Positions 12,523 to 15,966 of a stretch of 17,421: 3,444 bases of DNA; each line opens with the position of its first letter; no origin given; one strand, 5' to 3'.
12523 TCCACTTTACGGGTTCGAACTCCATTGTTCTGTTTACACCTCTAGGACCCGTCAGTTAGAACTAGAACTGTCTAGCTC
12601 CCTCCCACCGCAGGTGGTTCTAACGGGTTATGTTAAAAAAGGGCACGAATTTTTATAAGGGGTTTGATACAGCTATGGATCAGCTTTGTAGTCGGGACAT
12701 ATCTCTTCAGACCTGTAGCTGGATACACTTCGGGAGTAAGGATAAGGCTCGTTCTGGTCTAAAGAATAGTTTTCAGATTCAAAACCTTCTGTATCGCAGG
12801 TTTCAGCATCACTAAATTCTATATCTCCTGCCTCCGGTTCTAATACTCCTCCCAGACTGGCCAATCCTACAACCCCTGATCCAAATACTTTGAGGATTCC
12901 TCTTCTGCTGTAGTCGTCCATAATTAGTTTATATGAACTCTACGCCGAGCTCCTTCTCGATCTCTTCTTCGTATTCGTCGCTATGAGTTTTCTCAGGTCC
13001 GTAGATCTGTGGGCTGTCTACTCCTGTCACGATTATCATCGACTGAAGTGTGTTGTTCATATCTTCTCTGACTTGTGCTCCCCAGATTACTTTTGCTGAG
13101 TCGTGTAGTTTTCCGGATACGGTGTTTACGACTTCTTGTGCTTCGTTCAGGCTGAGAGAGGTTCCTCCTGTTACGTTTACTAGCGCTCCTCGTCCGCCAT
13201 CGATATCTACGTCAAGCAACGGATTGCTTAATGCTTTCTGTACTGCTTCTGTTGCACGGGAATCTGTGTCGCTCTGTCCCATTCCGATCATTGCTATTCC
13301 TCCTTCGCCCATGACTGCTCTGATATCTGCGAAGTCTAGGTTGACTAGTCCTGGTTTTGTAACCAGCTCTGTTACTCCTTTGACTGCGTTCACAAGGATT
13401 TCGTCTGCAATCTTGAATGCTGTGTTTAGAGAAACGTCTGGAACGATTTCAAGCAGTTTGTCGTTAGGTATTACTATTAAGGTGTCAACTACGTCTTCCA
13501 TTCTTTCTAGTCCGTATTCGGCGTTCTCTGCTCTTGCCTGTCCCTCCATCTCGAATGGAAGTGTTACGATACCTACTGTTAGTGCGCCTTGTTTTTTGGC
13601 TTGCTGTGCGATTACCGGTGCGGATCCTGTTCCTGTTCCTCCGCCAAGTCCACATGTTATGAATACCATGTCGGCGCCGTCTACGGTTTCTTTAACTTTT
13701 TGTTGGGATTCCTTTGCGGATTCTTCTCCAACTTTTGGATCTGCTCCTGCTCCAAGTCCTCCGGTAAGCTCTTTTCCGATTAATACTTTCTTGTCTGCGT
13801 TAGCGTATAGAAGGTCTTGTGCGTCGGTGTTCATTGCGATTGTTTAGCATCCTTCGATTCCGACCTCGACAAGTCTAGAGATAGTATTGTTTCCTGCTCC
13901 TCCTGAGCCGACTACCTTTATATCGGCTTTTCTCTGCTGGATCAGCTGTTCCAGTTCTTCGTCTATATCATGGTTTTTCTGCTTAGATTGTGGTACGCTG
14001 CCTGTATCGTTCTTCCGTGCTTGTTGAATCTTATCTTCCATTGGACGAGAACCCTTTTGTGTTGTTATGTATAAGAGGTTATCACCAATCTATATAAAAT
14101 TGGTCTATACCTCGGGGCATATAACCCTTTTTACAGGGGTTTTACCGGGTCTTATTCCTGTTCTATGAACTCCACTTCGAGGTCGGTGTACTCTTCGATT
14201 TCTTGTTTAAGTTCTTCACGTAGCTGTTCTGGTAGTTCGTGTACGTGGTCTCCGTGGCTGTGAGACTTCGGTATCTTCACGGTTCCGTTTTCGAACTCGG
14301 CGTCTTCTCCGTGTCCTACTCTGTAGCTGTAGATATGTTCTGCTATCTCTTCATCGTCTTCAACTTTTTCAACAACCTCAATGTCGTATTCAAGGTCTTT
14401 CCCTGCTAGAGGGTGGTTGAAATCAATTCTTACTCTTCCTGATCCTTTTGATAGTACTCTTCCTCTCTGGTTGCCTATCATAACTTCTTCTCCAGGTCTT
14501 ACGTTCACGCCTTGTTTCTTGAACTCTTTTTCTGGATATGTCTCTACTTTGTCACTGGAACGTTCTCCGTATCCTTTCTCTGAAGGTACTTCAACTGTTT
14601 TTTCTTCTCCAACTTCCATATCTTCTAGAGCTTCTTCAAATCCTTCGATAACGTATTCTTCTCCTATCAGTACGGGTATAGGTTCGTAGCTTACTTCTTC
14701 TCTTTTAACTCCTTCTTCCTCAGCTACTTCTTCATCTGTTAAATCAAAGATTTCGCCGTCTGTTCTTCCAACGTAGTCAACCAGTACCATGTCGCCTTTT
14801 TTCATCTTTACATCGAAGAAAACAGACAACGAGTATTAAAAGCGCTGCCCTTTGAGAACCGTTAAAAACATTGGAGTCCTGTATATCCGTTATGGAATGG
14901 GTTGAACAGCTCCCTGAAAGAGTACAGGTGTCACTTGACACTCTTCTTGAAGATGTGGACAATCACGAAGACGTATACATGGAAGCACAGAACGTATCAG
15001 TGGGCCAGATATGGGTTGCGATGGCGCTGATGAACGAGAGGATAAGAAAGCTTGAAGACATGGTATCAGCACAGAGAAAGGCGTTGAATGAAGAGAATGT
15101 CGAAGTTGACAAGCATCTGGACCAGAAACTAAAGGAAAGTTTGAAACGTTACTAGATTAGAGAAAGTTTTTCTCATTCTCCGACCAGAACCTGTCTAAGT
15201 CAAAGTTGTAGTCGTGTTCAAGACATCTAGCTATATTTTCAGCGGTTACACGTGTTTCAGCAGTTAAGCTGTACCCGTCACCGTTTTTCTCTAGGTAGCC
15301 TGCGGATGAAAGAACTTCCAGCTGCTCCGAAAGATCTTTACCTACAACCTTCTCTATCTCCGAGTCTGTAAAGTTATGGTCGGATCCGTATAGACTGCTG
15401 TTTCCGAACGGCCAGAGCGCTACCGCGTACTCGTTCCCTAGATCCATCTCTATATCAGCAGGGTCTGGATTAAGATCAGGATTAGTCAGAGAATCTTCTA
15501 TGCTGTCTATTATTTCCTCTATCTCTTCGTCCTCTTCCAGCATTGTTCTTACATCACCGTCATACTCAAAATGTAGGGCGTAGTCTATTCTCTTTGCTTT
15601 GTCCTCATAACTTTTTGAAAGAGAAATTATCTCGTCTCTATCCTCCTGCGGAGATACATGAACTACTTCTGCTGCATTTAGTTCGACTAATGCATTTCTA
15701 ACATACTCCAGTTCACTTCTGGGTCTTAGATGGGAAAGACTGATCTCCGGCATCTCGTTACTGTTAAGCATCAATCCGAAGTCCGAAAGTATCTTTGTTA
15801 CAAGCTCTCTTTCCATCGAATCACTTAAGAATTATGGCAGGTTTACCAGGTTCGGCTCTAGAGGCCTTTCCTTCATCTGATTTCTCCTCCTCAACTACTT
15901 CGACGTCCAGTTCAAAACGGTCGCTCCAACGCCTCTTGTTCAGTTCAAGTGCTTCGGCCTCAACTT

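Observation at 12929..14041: ftsZ carries an in-frame TAA exactly at the conserved Glu of the GVEF motif, with an ATG three codons later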

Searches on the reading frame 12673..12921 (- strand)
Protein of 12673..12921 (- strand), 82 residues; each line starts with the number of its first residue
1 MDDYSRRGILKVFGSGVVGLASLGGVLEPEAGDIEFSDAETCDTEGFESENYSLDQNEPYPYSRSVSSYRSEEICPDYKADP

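Call 41: search_protein_families(library=pfam, proteins=[window:12673-12921:-], max_evalue=0.01)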
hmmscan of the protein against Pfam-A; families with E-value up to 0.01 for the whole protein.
window:12673-12921:- (82 aa): 0 families

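Call 44: find_encoding_contigs(protein=window:12673-12921:-, flank=10000, max_places=10)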
Protein window:12673-12921:- (82 aa): 1 contig read that carries it; 1 place shown.
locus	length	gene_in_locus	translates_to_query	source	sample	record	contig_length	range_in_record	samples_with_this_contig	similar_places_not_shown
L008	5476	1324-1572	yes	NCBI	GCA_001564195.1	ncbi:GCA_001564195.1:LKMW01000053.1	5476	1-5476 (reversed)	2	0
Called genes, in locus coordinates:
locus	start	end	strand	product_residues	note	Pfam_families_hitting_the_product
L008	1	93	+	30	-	?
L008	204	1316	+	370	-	PF00091:Tubulin, PF12327:FtsZ_C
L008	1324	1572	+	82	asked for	-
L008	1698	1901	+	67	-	PF00584:SecE (weak)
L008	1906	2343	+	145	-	PF03439:Spt5-NGN, PF00467:KOW (weak)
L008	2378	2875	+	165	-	PF03946:Ribosomal_L11_N, PF00298:Ribosomal_L11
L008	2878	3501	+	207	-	PF00687:Ribosomal_L1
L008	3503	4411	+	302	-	PF00466:Ribosomal_L10, PF17777:RL10P_insert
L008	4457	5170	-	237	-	-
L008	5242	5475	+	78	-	?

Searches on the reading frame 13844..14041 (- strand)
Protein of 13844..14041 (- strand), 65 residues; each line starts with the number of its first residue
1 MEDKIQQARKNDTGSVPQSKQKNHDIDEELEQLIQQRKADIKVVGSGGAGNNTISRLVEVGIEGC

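Call 5: search_protein_families(library=pfam, proteins=[window:13844-14041:-], max_evalue=0.01)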
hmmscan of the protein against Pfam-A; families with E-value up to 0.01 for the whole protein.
window:13844-14041:- (65 aa): 0 families

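Call 17: find_encoding_contigs(protein=window:13844-14041:-, flank=10000, max_places=10)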
Protein window:13844-14041:- (65 aa): no gene with exactly this product is on record in the collection.

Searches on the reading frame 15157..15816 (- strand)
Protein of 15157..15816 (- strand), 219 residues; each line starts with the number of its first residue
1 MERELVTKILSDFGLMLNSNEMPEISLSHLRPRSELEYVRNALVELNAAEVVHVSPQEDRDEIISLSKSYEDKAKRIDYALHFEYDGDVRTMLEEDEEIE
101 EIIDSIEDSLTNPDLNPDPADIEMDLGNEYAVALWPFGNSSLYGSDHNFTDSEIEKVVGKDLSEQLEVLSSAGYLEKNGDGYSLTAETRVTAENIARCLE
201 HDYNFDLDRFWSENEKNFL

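Call 18: find_encoding_contigs(protein=window:15157-15816:-, flank=10000, max_places=10)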
Protein window:15157-15816:- (219 aa): 5 contigs read that carry it; 5 places shown.
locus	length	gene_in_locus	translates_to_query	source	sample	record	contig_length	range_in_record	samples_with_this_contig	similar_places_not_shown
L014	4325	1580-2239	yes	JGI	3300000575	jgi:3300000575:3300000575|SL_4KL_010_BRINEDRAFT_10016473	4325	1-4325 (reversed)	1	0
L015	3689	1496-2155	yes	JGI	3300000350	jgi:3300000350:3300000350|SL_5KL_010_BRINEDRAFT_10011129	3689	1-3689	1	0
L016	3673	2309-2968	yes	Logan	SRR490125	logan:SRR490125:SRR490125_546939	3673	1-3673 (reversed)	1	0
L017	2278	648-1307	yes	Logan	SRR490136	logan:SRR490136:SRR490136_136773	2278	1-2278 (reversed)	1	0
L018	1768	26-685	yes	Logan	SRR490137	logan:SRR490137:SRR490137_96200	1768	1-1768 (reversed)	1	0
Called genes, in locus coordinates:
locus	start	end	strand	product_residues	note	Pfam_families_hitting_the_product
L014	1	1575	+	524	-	?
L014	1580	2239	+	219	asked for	-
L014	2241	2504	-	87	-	-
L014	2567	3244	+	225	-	PF00254:FKBP_C, PF22199:FKBP26_IF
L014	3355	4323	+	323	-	?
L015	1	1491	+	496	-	?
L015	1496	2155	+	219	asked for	-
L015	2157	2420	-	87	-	-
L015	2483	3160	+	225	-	PF00254:FKBP_C, PF22199:FKBP26_IF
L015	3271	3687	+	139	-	?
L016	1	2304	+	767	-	?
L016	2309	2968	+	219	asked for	-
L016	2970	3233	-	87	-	-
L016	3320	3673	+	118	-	?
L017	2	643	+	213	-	?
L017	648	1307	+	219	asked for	-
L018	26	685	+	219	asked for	-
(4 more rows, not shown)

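Call 41: search_protein_families(library=pfam, proteins=[window:15157-15816:-], max_evalue=0.01)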
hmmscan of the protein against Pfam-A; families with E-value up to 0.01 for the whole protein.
window:15157-15816:- (219 aa): 0 families
